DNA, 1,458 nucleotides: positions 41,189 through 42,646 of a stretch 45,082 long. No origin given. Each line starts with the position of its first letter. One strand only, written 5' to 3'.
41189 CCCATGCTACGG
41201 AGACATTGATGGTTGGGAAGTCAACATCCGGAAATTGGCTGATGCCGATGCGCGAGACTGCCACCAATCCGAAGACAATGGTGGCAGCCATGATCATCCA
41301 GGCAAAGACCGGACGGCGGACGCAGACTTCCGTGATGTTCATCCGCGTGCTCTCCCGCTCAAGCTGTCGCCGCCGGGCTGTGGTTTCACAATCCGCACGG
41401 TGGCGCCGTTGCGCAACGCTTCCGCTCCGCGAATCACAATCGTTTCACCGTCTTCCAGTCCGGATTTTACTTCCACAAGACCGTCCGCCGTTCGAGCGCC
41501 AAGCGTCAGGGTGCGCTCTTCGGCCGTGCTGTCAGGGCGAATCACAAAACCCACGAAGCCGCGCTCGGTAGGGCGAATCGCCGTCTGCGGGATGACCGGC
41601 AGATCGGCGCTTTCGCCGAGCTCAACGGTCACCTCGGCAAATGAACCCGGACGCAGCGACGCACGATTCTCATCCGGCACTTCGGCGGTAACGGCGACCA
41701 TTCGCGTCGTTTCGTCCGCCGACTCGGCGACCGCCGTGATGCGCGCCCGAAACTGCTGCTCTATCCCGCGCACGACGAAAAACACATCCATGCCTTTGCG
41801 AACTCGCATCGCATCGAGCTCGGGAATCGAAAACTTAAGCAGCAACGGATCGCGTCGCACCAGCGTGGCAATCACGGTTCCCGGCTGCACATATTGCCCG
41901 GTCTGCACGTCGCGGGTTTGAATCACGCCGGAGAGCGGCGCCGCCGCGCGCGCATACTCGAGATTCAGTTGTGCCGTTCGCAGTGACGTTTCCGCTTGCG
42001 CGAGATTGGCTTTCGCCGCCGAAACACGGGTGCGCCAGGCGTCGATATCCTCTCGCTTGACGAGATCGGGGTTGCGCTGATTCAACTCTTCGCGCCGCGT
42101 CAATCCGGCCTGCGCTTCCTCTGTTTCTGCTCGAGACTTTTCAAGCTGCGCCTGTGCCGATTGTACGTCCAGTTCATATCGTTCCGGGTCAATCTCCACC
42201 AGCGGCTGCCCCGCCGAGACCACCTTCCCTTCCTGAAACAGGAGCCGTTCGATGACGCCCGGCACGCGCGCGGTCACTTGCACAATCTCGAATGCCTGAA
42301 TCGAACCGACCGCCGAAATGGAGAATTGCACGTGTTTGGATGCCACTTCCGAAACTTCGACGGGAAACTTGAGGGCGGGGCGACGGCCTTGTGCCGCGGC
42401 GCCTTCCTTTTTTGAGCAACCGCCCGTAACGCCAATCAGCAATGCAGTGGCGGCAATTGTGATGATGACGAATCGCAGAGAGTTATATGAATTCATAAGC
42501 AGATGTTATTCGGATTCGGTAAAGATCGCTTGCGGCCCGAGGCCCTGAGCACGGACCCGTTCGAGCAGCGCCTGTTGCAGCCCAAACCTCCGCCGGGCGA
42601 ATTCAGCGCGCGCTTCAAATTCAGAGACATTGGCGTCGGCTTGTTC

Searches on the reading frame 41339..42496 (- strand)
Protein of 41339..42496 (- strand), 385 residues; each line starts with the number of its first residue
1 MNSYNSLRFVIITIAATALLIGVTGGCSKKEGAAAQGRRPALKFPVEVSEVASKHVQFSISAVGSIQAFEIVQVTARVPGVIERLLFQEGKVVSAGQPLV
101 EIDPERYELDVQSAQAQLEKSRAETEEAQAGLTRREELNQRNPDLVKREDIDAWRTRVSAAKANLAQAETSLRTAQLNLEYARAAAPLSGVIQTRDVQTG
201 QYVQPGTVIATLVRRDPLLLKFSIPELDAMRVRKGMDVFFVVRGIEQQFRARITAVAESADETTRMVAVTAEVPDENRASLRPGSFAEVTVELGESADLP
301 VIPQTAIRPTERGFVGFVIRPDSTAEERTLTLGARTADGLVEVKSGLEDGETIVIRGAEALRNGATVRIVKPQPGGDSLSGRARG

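Call 14: search_protein_families(library=pfam, proteins=[window:41339-42496:-])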
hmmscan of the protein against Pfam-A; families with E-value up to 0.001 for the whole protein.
window:41339-42496:- (385 aa): 5 families
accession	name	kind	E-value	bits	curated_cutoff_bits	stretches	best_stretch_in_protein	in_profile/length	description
PF16576.10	HlyD_D23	-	5.9e-25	88.2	30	1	58-287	4-214/214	Barrel-sandwich domain of CusB or HlyD membrane-fusion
PF13437.12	HlyD_3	-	5e-24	85.5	22.2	2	186-284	4-106/106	HlyD family secretion protein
PF13533.13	Biotin_lipoyl_2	-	2.3e-10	40.4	29.8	1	72-103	1-32/32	Biotin-lipoyl like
PF00364.28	Biotin_lipoyl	-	7.9e-06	26.1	22.1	0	72-102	43-73/73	Biotin-requiring enzyme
PF05700.16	BCAS2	-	0.00014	21.9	24.5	1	84-176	54-147/206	Breast carcinoma amplified sequence 2 (BCAS2)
